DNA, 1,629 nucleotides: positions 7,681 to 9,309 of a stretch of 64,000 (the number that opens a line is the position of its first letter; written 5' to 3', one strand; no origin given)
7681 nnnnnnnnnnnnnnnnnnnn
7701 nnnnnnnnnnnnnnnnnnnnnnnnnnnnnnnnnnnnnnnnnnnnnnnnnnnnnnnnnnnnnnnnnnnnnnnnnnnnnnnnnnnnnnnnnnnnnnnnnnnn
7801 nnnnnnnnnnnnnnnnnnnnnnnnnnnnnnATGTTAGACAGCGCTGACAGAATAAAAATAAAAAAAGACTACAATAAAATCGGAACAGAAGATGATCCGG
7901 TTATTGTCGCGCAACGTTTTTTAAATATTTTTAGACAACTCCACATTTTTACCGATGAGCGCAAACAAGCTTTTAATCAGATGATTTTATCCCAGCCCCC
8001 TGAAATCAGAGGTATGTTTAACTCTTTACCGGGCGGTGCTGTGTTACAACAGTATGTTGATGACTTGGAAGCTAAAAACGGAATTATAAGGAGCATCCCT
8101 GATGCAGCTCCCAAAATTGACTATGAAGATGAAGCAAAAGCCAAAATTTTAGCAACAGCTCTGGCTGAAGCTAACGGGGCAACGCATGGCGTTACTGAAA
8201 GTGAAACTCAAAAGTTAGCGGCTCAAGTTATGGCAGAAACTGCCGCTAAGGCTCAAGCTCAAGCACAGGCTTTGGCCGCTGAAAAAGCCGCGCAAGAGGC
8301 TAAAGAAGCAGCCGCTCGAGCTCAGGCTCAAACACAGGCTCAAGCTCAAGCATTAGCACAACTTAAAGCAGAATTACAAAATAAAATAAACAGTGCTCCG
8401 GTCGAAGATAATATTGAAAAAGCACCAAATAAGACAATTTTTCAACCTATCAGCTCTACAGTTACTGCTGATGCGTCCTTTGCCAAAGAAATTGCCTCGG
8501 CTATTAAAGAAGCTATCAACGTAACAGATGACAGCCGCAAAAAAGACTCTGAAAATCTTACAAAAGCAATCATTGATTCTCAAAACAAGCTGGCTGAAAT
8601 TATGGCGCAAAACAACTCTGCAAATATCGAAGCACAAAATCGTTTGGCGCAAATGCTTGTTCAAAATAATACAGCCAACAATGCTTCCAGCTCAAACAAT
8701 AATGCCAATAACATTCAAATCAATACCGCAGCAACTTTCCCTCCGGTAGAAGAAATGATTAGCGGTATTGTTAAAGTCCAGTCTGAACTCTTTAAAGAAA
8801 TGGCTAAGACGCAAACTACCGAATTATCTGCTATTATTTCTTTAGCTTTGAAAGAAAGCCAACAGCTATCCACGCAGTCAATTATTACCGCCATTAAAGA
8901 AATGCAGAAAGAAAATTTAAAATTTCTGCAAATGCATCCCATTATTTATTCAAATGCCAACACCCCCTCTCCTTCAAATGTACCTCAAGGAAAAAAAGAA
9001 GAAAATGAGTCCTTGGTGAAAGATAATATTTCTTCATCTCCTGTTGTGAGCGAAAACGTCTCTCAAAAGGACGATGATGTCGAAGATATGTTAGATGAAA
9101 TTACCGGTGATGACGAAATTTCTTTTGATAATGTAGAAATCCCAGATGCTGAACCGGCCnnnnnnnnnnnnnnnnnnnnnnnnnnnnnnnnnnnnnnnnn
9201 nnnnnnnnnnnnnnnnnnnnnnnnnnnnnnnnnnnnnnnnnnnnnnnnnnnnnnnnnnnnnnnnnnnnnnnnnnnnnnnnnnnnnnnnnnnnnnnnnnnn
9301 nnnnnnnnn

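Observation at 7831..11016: Hyperacidic protein with five W-acidic (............) repeats and a slippage-prone poly-Lys-encoding A-tract: candidate translocated effector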

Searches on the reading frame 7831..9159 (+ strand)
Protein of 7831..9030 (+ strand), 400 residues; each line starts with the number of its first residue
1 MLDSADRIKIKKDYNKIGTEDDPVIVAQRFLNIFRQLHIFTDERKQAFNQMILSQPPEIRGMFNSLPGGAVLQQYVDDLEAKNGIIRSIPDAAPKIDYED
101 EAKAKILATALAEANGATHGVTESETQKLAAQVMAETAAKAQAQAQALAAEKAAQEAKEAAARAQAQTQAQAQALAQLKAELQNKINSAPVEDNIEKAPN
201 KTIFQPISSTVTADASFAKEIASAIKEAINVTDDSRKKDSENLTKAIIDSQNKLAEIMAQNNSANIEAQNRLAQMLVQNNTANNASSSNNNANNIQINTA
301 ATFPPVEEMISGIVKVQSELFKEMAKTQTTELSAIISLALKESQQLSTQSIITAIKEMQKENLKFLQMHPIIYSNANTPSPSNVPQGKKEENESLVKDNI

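Call 20: find_related_loci(query=window:7831-9030:+, collection=genome_contigs, flank=10000)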
Query window:7831-9030:+ (400 aa) in genome_contigs; peptide patterns used: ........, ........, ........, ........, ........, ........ (x = any residue, [..] = any of these).
104 stretches matched a pattern; 6 encode a relative of the query (tblastn E <= 1e-3); 6 distinct loci.
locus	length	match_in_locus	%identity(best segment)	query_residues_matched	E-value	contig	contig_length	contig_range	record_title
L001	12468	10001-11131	77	1-377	6e-161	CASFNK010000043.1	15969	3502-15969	uncultured proteobacterium isolate SI.B29.metabat-bins.91 genome assembly, contig: SI.B29.metabat-bins.91.fa_k141_238191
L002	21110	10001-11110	77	1-374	1e-159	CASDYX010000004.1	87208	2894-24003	uncultured proteobacterium isolate O18_L1_385385_idba_bin.5 genome assembly, contig: O18_L1_385385_idba_bin.5.fa_scaffol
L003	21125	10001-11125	78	1-379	5e-159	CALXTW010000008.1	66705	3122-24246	MAG: uncultured Alphaproteobacteria bacterium isolate BRZ_RR__bin74 genome assembly, contig: BRZ_RR__NODE_434_length_667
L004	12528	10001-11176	74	1-385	2e-158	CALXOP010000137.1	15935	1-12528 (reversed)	MAG: uncultured Alphaproteobacteria bacterium isolate E12__bin290 genome assembly, contig: E12__k127_1257123, whole geno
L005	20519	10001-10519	86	201-373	1e-83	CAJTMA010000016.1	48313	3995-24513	MAG TPA_asm: uncultured Alphaproteobacteria bacterium isolate MGBC104355 genome assembly, contig: MGBC104355.16, whole g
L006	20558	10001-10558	80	198-386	3e-82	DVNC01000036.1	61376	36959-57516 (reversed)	MAG TPA_asm: Candidatus Scatocola faecipullorum isolate ChiW3-316 ChiW3__C90362_L61376_SRR5506726, whole genome shotgun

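Call 25: search_protein_representatives(protein=window:7831-9030:+)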
Query: 400 residues. Proteins with E-value up to 0.001 (for the whole library): 370; up to 1e-10: 229; up to 1e-30: 88. The best 150 are listed.
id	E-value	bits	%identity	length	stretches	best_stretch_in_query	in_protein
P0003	1.0e-169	580.6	80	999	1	1-381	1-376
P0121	3.6e-167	572.3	86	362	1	1-330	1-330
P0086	1.0e-165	567.5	79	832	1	1-379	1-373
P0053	2.4e-160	549.8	77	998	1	9-381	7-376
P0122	9.5e-150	515.0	70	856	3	177-386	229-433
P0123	4.2e-85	302.6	55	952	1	11-380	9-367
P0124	1.3e-78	281.2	84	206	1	212-384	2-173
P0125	1.4e-78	281.1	60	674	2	194-385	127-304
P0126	6.4e-73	262.5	56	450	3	2-118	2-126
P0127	3.9e-72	260.0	52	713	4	6-128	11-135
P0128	7.7e-72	259.0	61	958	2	163-369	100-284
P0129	1.8e-70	254.5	53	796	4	1-130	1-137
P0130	3.5e-69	250.3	53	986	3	6-127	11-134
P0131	1.1e-64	235.5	51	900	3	9-144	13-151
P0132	2.8e-63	230.9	52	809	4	8-131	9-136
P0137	1.4e-48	182.6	41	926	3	9-116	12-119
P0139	3.1e-48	181.4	36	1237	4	182-370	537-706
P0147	4.4e-45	171.0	37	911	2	1-352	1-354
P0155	4.4e-43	164.5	42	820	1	8-361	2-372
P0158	2.6e-42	161.9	44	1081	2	7-260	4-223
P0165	1.0e-40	156.7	38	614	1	15-368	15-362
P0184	2.7e-35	138.9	34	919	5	6-294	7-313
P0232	8.7e-26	107.6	31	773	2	19-325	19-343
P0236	2.4e-25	106.2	30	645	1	12-374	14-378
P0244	3.2e-24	102.5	79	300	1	309-382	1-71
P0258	6.8e-20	88.3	34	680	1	19-365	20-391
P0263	3.4e-19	86.0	30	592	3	20-138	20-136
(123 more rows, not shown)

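Call 30: list_cluster_members(proteins=[P0137, P0139, P0147, P0155, P0158, P0165, P0184, P0236, P0258, P0232])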
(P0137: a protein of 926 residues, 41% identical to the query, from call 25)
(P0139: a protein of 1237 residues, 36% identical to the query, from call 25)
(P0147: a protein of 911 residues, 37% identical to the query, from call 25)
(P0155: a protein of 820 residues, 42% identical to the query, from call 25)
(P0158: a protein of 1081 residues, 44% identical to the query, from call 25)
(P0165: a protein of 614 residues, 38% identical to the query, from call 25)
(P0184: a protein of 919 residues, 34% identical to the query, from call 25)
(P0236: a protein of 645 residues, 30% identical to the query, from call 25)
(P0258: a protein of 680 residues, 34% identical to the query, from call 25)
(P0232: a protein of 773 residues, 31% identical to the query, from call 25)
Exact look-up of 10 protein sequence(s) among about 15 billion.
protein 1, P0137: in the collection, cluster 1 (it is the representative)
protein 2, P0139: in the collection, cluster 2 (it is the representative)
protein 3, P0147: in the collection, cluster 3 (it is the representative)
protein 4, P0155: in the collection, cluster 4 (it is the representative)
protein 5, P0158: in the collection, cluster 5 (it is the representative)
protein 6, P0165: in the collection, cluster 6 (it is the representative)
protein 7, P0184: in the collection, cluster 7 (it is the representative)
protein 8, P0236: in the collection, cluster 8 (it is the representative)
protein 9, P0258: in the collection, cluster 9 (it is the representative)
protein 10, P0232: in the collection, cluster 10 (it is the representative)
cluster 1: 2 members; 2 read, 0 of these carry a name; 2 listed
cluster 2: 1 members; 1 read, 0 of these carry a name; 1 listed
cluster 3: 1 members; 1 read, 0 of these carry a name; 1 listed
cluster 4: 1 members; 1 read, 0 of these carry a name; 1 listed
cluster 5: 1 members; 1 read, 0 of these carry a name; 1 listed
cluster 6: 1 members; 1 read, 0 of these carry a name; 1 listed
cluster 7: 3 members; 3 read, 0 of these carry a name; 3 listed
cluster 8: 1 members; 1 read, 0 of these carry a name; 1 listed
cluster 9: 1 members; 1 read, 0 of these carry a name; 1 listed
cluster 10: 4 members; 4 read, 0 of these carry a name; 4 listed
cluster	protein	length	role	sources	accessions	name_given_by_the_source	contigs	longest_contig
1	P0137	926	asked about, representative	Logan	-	-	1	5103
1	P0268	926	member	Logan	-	-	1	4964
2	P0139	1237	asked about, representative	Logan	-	-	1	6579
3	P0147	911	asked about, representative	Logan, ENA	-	-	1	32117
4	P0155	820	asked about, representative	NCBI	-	-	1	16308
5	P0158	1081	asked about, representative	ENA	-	-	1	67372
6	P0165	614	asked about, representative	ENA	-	-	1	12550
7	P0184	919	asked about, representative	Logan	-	-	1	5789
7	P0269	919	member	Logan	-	-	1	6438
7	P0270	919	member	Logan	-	-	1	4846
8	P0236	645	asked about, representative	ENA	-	-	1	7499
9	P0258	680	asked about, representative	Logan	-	-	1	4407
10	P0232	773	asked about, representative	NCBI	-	-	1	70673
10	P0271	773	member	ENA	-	-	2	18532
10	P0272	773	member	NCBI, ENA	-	-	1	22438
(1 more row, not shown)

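Call 31: find_encoding_contigs(protein=P0232, flank=10000, max_places=2)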
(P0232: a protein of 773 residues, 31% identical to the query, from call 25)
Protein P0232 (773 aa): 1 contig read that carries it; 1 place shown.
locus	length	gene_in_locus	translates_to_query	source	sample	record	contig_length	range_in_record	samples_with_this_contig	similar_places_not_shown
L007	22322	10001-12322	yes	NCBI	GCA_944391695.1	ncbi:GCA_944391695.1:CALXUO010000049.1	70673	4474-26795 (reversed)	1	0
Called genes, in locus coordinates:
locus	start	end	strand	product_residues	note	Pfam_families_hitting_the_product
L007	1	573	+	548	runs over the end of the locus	PF03524:CagX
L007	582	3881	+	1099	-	-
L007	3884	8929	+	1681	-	PF12396:DUF3659 (faint), PF05593:RHS_repeat (faint), PF21785:Bflower_2 (weak), PF21784:Bflower, PF21785:Bflower_2, PF21784:Bflower, PF03743:TrbI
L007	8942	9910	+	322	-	PF00437:T2SSE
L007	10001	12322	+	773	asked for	-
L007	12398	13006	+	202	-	-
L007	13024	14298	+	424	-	-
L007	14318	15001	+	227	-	-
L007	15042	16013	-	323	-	PF01381:HTH_3, PF04545:Sigma70_r4 (faint), PF12844:HTH_19 (weak), PF13443:HTH_26 (faint), PF13560:HTH_31, PF12844:HTH_19 (weak), PF13560:HTH_31, PF01381:HTH_3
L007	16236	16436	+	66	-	-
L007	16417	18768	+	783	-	-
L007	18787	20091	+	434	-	-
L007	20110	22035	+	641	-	-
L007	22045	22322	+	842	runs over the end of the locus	PF04610:TrbL (weak)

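Call 32: find_encoding_contigs(protein=P0158, flank=10000, max_places=2)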
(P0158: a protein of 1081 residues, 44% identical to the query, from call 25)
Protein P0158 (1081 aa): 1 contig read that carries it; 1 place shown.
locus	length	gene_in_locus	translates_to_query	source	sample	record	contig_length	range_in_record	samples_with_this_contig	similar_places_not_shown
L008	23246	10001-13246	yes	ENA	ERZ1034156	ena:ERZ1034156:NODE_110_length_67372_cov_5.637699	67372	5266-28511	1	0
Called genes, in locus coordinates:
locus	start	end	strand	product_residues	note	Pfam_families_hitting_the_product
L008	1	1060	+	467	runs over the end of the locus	PF04610:TrbL (weak)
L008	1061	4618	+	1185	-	-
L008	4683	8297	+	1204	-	PF01551:Peptidase_M23, PF21277:T6SS_VgrG3-like_C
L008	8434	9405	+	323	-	PF01381:HTH_3, PF12844:HTH_19 (faint), PF13443:HTH_26 (faint), PF13560:HTH_31 (weak), PF01381:HTH_3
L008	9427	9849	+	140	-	-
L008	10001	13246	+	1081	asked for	-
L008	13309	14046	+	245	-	-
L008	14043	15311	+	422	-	-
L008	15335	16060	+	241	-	-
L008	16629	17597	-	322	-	PF00437:T2SSE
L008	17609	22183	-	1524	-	PF12396:DUF3659 (faint), PF21784:Bflower (faint), PF21785:Bflower_2, PF03743:TrbI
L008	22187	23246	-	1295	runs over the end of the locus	-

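Call 37: search_solved_structures(query=A1, max_evalue=1)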
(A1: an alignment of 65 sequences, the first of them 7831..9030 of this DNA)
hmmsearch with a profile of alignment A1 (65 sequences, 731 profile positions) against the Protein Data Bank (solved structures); distinct sequences matched with E-value up to 1: 32.
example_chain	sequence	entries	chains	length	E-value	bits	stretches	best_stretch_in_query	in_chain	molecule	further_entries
8onz_A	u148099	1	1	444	0.00098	21.2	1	447-522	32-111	Methionine aminopeptidase 2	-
9qqa_MA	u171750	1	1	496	0.0017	20.5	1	467-511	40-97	Glycylpeptide N-tetradecanoyltransferase 1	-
1rxt_A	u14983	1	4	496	0.0023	20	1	467-511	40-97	Glycylpeptide N-tetradecanoyltransferase 1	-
9i2d_NM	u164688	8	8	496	0.0023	20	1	467-511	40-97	Glycylpeptide N-tetradecanoyltransferase 1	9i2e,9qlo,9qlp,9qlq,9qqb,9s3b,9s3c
9j0n_X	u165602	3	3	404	0.025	16.6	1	469-631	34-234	Negative elongation factor E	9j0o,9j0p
6gml_X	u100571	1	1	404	0.029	16.4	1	469-631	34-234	Negative elongation factor E,Negative elongation factor E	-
2m4k_A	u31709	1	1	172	0.03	16.3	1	469-550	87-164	DNA-directed RNA polymerase subunit delta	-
6w6v_L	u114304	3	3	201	0.031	16.3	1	445-490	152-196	Ribonuclease MRP protein subunit RMP1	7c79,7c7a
9xtt_z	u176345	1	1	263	0.038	16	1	452-507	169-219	Multiple myeloma tumor-associated protein 2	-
7f75_L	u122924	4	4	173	0.04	15.9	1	469-550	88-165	DNA-directed RNA polymerase subunit delta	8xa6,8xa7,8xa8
9ndp_NA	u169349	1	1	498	0.066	15.2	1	471-519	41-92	Glycylpeptide N-tetradecanoyltransferase 2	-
7ycx_h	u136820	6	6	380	0.074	15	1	469-631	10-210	Negative elongation factor E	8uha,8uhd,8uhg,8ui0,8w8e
7zkx_A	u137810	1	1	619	0.13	14.2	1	473-606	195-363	SRSF protein kinase 2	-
4yk2_A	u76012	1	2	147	0.17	13.8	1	220-297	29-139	Bartonella effector protein (Bep) substrate of VirB T4SS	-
3jbh_E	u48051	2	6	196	0.18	13.7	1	473-533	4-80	MYOSIN 2 REGULATORY LIGHT CHAIN STRIATED MUSCLE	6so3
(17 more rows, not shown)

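Call 43: predict_structure(alignment_id=A1)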
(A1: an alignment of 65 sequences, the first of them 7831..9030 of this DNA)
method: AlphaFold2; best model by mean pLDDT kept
length: 400 residues; sequences in the alignment: 65
mean_pLDDT: 72.0   pTM: 0.29
mean pLDDT of the five models: 72.0, 71.3, 70.8, 70.6, 66.8
residues with pLDDT >= 90: 69; 70-90: 181; 50-70: 58; < 50: 92
segments of 3 or more residues with pLDDT < 50: 1-13, 15-18, 90-97, 118-121, 192-212, 289-303, 374-400
pLDDT, mean of each block of 10 residues (from residue 1): 43 51 92 96 97 94 94 95 77 48 69 58 67 79 81 87 87 90 76 43 41 69 84 83 83 75 71 70 54 40 58 77 83 82 85 87 78 50 43 42
secondary structure, 60 per line:
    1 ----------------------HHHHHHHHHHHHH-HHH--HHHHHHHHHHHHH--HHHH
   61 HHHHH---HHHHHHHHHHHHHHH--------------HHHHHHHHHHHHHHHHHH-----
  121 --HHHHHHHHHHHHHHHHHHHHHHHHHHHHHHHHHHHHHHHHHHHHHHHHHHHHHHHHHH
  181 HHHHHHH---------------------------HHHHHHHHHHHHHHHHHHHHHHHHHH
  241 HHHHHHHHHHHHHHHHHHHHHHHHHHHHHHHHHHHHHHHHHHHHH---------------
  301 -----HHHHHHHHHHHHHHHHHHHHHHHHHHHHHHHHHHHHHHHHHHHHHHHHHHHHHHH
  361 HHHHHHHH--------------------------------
elements in order: H23-35 H42-54 H57-65 H69-83 H98-115 H123-187 H215-285 H306-368

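Call 45: find_encoding_contigs(protein=P0263, flank=4000, max_places=2)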
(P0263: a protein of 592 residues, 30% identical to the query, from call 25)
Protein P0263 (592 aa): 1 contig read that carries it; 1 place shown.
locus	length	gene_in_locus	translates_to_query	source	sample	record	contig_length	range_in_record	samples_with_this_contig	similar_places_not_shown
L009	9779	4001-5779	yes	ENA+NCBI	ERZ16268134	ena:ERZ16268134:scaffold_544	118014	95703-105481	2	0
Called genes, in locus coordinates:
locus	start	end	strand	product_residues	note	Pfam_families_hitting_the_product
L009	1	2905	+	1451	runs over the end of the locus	PF12396:DUF3659 (faint), PF21784:Bflower (faint), PF21785:Bflower_2, PF03743:TrbI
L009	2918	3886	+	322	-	PF00437:T2SSE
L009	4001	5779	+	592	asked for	-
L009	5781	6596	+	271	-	-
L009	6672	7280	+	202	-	-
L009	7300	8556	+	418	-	-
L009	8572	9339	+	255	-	-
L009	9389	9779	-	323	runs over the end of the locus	PF01381:HTH_3, PF04545:Sigma70_r4 (faint), PF13443:HTH_26 (faint), PF13560:HTH_31 (weak), PF12844:HTH_19 (weak), PF13560:HTH_31, PF01381:HTH_3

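Call 46: find_encoding_contigs(protein=P0244, flank=4000, max_places=2)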
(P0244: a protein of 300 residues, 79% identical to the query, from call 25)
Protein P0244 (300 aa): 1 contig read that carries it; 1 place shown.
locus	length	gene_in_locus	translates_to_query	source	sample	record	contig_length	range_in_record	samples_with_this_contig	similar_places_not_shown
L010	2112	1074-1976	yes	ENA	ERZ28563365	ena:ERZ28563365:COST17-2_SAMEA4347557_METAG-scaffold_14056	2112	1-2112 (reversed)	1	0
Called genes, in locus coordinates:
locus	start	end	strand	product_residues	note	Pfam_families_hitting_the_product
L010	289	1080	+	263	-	-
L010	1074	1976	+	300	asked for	-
